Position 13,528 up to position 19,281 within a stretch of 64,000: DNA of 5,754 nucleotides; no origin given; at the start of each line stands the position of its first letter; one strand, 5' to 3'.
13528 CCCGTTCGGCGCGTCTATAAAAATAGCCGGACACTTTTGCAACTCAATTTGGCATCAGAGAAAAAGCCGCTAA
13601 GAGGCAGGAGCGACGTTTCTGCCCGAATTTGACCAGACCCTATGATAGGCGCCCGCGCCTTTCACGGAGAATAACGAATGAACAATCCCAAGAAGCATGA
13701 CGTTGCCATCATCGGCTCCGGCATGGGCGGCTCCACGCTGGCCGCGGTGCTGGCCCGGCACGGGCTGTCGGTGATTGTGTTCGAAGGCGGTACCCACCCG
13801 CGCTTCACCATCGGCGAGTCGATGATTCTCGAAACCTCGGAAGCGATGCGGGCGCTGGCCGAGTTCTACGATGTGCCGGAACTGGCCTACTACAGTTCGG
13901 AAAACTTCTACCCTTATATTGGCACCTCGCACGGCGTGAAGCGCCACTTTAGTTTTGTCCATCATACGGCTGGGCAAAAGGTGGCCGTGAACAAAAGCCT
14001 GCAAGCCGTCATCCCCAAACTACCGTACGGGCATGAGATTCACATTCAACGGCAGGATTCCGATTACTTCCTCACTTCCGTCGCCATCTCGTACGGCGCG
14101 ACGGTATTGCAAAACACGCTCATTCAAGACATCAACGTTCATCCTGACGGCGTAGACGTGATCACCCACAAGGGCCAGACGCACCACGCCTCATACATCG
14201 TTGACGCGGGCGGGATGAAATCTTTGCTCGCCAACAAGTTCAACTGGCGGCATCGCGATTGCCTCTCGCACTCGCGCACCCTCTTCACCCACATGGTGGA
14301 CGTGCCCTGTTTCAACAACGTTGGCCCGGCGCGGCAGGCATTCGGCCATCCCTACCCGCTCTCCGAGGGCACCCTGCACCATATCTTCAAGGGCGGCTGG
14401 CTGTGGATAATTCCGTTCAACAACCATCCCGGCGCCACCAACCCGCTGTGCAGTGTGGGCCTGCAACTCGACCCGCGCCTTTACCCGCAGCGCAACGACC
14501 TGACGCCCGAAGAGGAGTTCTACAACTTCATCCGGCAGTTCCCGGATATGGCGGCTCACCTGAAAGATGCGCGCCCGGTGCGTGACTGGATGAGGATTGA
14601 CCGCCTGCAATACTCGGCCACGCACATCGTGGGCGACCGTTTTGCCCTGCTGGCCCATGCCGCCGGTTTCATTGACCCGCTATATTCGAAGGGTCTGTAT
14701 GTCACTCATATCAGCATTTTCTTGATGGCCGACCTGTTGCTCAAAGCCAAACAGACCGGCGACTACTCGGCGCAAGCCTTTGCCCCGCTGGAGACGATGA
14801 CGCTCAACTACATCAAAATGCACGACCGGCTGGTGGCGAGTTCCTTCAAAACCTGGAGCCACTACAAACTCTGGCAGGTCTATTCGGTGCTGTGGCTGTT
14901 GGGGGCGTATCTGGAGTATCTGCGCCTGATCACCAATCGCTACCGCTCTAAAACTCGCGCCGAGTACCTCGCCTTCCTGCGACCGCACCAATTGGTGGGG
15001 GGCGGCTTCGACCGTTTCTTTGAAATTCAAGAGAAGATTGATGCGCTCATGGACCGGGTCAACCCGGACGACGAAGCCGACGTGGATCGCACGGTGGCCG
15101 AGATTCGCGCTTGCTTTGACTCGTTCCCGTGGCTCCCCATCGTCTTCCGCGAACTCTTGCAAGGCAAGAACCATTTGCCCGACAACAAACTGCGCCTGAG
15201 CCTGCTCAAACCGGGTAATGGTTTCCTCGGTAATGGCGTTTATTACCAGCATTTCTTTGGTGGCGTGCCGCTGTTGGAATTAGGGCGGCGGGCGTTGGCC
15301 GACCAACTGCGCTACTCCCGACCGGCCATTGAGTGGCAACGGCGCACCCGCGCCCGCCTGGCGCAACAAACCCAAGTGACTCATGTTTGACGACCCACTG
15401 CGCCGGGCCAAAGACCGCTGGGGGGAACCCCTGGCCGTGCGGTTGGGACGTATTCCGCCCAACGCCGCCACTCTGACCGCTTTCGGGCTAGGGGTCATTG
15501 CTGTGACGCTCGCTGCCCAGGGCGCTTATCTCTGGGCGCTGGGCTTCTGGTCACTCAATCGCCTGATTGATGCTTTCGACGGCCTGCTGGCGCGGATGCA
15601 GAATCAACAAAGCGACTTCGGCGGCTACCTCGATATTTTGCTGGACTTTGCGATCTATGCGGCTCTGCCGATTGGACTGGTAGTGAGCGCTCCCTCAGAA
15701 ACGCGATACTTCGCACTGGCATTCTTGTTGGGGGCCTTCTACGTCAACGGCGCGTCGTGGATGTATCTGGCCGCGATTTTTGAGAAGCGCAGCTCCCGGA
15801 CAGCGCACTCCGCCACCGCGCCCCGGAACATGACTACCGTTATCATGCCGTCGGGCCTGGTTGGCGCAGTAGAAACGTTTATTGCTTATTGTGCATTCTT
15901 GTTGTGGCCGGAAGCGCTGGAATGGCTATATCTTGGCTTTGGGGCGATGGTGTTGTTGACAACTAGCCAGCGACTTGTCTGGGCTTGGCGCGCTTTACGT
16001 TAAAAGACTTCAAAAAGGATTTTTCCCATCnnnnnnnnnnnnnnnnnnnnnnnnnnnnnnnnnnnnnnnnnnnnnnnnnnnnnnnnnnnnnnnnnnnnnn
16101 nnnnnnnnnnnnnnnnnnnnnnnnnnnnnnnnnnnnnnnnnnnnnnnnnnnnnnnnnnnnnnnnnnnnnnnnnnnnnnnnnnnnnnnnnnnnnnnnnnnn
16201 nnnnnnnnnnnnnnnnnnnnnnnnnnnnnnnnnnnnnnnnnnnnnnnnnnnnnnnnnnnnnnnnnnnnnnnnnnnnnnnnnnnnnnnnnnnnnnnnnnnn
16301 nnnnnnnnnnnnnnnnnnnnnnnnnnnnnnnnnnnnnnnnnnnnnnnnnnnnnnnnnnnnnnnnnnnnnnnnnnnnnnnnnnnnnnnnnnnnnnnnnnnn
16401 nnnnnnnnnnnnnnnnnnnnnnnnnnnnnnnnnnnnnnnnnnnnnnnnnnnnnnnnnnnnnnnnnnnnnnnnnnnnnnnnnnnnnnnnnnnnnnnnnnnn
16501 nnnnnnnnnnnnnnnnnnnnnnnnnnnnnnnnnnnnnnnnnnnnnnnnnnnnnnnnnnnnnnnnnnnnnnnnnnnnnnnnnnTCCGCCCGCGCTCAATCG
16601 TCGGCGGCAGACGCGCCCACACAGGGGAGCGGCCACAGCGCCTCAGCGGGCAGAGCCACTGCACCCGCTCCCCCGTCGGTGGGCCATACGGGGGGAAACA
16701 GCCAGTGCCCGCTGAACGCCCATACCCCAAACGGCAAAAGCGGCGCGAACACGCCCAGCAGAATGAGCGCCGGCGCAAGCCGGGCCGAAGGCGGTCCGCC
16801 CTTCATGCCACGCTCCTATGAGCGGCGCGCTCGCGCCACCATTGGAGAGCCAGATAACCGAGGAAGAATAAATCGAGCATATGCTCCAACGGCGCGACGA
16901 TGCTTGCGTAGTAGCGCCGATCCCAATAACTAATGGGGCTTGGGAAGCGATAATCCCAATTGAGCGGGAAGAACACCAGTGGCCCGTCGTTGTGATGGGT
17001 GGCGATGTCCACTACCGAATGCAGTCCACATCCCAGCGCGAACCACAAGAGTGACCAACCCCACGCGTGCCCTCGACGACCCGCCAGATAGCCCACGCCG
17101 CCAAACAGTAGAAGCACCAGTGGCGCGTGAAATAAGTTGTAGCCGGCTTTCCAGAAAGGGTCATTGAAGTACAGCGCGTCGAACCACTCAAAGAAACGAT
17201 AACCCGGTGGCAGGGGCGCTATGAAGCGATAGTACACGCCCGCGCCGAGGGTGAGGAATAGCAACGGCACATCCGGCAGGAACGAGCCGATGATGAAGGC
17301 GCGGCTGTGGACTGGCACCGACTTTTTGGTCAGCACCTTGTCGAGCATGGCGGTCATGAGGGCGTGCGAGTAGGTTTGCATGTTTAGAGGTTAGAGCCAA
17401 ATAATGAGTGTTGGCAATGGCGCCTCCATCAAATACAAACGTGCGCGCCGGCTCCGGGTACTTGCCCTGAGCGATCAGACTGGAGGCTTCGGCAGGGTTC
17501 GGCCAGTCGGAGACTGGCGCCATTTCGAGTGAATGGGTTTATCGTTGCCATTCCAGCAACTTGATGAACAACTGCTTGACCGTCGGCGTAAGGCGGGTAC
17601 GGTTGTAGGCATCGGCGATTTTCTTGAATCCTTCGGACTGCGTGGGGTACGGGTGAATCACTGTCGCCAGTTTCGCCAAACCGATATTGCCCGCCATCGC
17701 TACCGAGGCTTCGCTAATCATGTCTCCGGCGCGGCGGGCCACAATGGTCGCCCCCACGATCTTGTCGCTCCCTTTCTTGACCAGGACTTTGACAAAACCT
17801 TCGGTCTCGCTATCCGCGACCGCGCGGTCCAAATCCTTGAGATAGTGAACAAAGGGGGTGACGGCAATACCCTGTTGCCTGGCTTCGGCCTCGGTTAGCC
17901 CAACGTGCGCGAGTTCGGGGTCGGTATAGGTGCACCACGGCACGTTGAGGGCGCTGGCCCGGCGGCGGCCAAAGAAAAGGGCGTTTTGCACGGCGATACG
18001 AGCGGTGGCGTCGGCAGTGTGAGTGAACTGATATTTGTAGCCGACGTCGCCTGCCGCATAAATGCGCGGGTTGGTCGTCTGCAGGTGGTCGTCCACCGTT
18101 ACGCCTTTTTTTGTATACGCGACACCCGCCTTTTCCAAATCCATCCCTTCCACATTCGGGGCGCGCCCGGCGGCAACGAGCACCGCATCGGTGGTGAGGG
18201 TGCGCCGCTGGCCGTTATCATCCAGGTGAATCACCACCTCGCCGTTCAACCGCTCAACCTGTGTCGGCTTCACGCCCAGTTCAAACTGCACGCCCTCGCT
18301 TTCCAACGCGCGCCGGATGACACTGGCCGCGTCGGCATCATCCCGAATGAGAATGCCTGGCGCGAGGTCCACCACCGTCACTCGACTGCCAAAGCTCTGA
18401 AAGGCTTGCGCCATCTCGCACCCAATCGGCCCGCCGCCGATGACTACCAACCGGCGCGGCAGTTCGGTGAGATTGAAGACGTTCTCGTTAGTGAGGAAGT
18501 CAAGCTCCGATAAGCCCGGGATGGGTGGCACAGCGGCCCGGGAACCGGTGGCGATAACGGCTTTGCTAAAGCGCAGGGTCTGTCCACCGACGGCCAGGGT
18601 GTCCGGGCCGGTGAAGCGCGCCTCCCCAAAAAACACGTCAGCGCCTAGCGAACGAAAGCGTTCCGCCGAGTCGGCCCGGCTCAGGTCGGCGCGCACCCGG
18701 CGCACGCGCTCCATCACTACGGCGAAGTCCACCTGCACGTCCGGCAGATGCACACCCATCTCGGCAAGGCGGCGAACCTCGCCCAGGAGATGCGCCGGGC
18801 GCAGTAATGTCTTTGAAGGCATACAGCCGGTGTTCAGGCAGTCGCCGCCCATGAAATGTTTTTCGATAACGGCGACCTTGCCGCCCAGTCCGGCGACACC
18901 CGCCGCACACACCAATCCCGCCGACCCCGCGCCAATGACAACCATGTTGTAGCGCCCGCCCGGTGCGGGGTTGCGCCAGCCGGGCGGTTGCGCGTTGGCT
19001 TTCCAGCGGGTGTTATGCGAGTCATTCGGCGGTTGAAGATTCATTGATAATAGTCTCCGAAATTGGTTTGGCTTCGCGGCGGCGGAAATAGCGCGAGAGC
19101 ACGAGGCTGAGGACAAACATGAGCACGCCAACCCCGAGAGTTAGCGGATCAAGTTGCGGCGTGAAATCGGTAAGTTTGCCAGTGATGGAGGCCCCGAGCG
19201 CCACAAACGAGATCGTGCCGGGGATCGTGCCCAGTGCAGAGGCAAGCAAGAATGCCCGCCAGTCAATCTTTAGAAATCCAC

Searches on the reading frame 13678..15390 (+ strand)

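Call 23: search_protein_families(library=pfam, proteins=[window:13678-15390:+])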
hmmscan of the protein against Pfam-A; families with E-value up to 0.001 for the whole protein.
window:13678-15390:+ (570 aa): 6 families
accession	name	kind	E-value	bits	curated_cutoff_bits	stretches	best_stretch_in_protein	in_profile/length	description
PF04820.20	Trp_halogenase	-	1.7e-13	50.7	21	1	96-368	130-367/458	Tryptophan halogenase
PF01266.30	DAO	-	8.4e-09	35.8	27.9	1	8-40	1-33/353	FAD dependent oxidoreductase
PF07992.20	Pyr_redox_2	-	1.5e-06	28.3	26.1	1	7-70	1-58/291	Pyridine nucleotide-disulphide oxidoreductase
PF13450.12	NAD_binding_8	-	3.1e-06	27.8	21.9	1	11-41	1-31/68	NAD(P)-binding Rossmann-like domain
PF01494.25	FAD_binding_3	-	6.5e-05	22.8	22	1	7-187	2-166/349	FAD binding domain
PF00890.30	FAD_binding_2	-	9e-05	22.3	20.4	1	8-40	1-33/414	FAD binding domain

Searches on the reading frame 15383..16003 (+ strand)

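Call 23: search_protein_families(library=pfam, proteins=[window:15383-16003:+])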
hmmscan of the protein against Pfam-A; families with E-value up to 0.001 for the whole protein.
window:15383-16003:+ (206 aa): 1 family
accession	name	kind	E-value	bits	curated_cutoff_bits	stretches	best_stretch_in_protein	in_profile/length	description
PF01066.26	CDP-OH_P_transf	-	2.6e-13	51.1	22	1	26-172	4-147/152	CDP-alcohol phosphatidyltransferase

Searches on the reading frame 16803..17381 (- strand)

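Call 23: search_protein_families(library=pfam, proteins=[window:16803-17381:-])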
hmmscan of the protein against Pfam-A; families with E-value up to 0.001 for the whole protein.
window:16803-17381:- (192 aa): 2 families
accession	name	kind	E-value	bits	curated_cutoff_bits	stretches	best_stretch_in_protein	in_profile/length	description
PF04307.19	YdjM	-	1.2e-09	38.4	29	1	1-177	1-146/176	YdjM inner membrane protein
PF00882.24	Zn_dep_PLPC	-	1.2e-06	29.1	26.8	1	14-131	16-98/167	Zinc dependent phospholipase C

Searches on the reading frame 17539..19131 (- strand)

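Call 23: search_protein_families(library=pfam, proteins=[window:17539-19131:-])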
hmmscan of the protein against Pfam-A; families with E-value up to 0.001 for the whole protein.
window:17539-19131:- (530 aa): 11 families
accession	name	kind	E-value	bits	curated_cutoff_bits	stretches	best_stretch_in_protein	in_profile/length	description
PF07992.20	Pyr_redox_2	-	8.4e-62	209.7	26.1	1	61-375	1-289/291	Pyridine nucleotide-disulphide oxidoreductase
PF02852.28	Pyr_redox_dim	-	5.5e-31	107.5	25.3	1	397-504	1-108/110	Pyridine nucleotide-disulphide oxidoreductase, dimerisation domain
PF00070.33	Pyr_redox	-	2.1e-20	73.4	22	1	227-302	1-78/82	Pyridine nucleotide-disulphide oxidoreductase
PF13738.12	Pyr_redox_3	-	1.9e-09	37.7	30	1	188-361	125-305/305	Pyridine nucleotide-disulphide oxidoreductase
PF01134.28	GIDA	-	5.7e-09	35.9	22.1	1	63-124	2-61/391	Glucose inhibited division protein A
PF03486.20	HI0933_like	-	4.9e-06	26.6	50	0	62-92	2-32/244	HI0933-like protein Rossmann domain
PF13450.12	NAD_binding_8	-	6.7e-06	26.7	21.9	0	65-98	1-35/68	NAD(P)-binding Rossmann-like domain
PF01266.30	DAO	-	1.9e-05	24.8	27.9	0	64-95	3-35/353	FAD dependent oxidoreductase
PF00890.30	FAD_binding_2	-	2e-05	24.4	20.4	1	63-93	2-32/414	FAD binding domain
PF13241.12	NAD_binding_7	-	5.4e-05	24.2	22.1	0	226-300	8-79/104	Putative NAD(P)-binding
PF01946.23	Thi4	-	6.3e-05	22.8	26.2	1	62-133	19-88/235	Thi4 family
